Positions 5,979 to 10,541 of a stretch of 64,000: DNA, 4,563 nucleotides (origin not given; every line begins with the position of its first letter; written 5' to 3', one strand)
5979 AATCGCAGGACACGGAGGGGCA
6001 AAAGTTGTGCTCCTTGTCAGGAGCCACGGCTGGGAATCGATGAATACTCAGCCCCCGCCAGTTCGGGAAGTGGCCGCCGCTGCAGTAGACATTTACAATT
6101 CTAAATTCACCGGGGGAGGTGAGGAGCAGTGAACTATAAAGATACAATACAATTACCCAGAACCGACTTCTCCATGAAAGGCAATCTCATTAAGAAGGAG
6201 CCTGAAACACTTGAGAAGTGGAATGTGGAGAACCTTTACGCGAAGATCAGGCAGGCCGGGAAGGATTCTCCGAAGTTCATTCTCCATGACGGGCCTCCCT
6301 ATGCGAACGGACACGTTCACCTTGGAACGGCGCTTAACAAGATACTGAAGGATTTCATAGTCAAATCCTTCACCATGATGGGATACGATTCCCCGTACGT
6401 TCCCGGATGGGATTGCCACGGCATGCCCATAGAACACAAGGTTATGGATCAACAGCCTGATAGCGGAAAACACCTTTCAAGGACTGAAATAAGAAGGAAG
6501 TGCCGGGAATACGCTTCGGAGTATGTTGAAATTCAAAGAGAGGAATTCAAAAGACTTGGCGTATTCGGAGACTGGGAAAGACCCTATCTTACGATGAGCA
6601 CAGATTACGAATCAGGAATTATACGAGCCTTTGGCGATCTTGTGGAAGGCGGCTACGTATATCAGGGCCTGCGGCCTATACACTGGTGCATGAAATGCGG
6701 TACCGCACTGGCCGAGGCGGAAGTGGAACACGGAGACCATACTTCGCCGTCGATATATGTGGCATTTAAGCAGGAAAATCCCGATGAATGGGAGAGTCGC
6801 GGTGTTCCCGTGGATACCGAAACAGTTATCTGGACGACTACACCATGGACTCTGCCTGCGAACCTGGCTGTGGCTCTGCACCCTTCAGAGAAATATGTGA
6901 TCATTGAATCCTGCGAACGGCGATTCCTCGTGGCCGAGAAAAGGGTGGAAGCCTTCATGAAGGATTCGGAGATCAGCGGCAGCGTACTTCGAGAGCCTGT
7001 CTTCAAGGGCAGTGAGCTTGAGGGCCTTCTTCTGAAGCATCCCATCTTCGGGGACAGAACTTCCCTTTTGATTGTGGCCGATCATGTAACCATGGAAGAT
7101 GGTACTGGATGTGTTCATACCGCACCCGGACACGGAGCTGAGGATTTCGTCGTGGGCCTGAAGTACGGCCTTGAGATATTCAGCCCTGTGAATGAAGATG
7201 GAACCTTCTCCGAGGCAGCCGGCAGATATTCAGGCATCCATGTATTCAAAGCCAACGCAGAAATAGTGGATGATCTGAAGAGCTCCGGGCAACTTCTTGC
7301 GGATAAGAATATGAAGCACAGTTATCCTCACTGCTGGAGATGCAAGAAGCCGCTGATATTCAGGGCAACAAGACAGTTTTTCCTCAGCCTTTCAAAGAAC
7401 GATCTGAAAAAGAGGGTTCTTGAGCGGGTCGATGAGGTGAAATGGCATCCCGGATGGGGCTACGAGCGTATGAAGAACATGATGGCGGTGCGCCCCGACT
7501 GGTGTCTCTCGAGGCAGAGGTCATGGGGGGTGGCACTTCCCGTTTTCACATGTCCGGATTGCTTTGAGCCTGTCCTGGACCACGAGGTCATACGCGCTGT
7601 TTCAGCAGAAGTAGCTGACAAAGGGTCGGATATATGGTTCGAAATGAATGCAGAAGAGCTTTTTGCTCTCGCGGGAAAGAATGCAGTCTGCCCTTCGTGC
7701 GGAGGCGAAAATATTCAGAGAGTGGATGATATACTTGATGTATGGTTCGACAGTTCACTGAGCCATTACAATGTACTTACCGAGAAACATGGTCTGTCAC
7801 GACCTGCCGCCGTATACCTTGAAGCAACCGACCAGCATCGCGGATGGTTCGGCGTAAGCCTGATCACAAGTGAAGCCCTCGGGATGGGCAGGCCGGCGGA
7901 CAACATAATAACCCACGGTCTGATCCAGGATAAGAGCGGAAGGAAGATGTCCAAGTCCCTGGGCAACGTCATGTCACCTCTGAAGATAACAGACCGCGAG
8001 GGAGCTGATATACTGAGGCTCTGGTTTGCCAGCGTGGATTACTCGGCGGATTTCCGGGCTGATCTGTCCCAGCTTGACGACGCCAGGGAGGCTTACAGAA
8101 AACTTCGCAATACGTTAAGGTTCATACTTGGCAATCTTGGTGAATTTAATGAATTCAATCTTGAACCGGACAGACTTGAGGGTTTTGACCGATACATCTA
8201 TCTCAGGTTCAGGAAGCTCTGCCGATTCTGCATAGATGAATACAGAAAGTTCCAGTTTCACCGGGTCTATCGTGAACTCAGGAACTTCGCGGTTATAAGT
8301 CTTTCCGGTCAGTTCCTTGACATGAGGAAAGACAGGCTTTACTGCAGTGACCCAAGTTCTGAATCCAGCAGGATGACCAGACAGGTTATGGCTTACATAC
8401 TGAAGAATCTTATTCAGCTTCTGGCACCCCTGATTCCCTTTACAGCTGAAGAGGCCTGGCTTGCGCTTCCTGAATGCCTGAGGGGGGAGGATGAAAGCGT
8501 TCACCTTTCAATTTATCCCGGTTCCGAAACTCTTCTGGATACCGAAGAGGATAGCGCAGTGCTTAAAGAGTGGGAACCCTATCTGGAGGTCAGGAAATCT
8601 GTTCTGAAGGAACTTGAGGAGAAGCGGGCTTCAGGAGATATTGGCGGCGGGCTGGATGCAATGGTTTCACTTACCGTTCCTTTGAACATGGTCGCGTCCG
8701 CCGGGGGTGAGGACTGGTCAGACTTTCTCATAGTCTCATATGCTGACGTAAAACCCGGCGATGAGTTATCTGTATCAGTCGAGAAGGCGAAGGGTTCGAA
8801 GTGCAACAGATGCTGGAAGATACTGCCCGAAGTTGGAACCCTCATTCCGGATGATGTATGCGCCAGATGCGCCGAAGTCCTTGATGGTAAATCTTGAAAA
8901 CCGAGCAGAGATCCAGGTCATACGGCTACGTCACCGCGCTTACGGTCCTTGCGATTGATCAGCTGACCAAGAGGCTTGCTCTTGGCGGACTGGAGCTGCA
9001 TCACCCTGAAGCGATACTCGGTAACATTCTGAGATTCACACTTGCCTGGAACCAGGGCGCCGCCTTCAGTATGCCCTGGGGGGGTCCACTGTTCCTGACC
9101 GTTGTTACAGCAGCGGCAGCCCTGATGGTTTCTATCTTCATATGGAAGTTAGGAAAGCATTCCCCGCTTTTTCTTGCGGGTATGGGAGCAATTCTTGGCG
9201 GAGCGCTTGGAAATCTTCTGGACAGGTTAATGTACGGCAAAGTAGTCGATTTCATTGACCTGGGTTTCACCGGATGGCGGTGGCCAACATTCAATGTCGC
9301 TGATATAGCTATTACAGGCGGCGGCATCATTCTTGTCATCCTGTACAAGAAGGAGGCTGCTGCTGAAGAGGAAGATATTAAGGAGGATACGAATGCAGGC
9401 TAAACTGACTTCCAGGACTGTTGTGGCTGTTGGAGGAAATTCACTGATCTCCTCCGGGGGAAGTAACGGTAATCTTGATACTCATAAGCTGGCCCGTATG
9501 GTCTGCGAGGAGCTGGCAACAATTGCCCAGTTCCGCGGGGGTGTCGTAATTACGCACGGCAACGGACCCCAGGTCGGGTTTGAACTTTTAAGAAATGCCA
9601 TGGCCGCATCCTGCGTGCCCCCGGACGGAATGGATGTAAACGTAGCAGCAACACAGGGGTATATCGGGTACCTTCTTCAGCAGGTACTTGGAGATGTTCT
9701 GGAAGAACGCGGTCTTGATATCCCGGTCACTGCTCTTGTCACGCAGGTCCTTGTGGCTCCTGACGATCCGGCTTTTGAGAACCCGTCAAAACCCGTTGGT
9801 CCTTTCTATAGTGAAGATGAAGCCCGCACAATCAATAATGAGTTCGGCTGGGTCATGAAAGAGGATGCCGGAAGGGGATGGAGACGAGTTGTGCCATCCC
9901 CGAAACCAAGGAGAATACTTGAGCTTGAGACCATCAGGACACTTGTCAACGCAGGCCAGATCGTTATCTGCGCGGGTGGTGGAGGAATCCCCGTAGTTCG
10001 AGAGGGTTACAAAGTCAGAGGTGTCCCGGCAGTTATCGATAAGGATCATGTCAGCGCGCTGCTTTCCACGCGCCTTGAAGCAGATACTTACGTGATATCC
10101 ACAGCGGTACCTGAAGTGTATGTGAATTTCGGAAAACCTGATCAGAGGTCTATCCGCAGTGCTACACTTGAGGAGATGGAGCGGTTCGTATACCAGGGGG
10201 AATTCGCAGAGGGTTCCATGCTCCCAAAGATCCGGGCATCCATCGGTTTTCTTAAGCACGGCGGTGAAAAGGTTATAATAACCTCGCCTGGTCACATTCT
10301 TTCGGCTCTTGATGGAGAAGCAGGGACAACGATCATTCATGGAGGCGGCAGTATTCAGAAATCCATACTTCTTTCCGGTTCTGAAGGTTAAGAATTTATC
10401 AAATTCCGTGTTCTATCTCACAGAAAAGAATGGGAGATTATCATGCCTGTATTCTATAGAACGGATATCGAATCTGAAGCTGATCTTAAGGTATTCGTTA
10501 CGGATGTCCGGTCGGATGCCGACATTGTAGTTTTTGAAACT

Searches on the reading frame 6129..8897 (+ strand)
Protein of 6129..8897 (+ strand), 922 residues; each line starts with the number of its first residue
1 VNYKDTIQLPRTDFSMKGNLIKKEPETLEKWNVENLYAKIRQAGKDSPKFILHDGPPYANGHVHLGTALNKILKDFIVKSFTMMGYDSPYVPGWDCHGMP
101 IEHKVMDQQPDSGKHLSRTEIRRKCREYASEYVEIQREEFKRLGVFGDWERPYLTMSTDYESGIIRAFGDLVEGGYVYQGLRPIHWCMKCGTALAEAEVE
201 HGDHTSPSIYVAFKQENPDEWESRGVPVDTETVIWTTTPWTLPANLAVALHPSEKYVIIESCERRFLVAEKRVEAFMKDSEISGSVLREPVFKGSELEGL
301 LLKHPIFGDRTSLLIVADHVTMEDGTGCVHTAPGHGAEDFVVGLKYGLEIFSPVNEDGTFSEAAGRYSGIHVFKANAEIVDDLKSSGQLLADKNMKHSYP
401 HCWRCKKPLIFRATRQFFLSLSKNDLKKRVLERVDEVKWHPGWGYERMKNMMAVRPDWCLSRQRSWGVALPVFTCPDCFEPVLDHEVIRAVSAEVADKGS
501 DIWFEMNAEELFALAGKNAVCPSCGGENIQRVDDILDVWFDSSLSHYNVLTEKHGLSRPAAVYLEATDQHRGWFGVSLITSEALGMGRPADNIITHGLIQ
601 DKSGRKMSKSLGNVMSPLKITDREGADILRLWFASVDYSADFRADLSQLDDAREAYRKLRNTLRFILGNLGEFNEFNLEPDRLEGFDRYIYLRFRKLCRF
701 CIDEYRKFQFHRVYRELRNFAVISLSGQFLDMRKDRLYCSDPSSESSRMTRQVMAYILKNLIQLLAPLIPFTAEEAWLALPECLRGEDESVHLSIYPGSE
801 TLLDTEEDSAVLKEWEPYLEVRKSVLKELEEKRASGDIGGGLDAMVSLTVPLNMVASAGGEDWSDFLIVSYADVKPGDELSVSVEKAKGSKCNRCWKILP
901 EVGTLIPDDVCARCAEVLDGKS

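Call 48: search_protein_families(library=pfam, proteins=[window:6129-8897:+], max_evalue=0.00001)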
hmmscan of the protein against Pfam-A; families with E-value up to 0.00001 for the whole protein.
window:6129-8897:+ (922 aa): 4 families
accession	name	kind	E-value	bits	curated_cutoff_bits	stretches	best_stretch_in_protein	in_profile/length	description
PF00133.28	tRNA-synt_1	-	2.6e-121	405.7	22.7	1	27-643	2-412/414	tRNA synthetases class I (I, L, M and V)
PF08264.19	Anticodon_1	-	6.7e-27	94.6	25.1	1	687-844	1-144/148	Anticodon-binding domain of tRNA ligase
PF09334.17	tRNA-synt_1g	-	2.1e-18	66.7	20.1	1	57-201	8-137/391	tRNA synthetases class I (M)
PF13603.12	tRNA-synt_1_2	-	4.5e-06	26.7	25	1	269-357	54-143/185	Leucyl-tRNA synthetase, editing domain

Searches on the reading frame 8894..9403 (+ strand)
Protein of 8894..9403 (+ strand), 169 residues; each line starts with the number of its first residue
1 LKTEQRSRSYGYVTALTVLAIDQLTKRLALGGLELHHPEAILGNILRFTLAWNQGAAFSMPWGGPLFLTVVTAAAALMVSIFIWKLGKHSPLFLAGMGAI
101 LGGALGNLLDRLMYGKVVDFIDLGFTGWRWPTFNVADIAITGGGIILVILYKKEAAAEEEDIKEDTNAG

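Call 48: search_protein_families(library=pfam, proteins=[window:8894-9403:+], max_evalue=0.00001)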
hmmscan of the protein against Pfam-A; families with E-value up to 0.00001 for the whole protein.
window:8894-9403:+ (169 aa): 1 family
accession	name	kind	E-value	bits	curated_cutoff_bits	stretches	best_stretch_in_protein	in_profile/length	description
PF01252.23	Peptidase_A8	-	7.6e-38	130.3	25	1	15-149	2-138/142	Signal peptidase (SPase) II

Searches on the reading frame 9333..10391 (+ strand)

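Call 48: search_protein_families(library=pfam, proteins=[window:9333-10391:+], max_evalue=0.00001)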
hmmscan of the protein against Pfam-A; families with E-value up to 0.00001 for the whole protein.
window:9333-10391:+ (352 aa): 1 family
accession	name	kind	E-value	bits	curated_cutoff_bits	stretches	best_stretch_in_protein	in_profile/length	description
PF00696.33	AA_kinase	-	5.2e-26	92.2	24.9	1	28-318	2-234/234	Amino acid kinase family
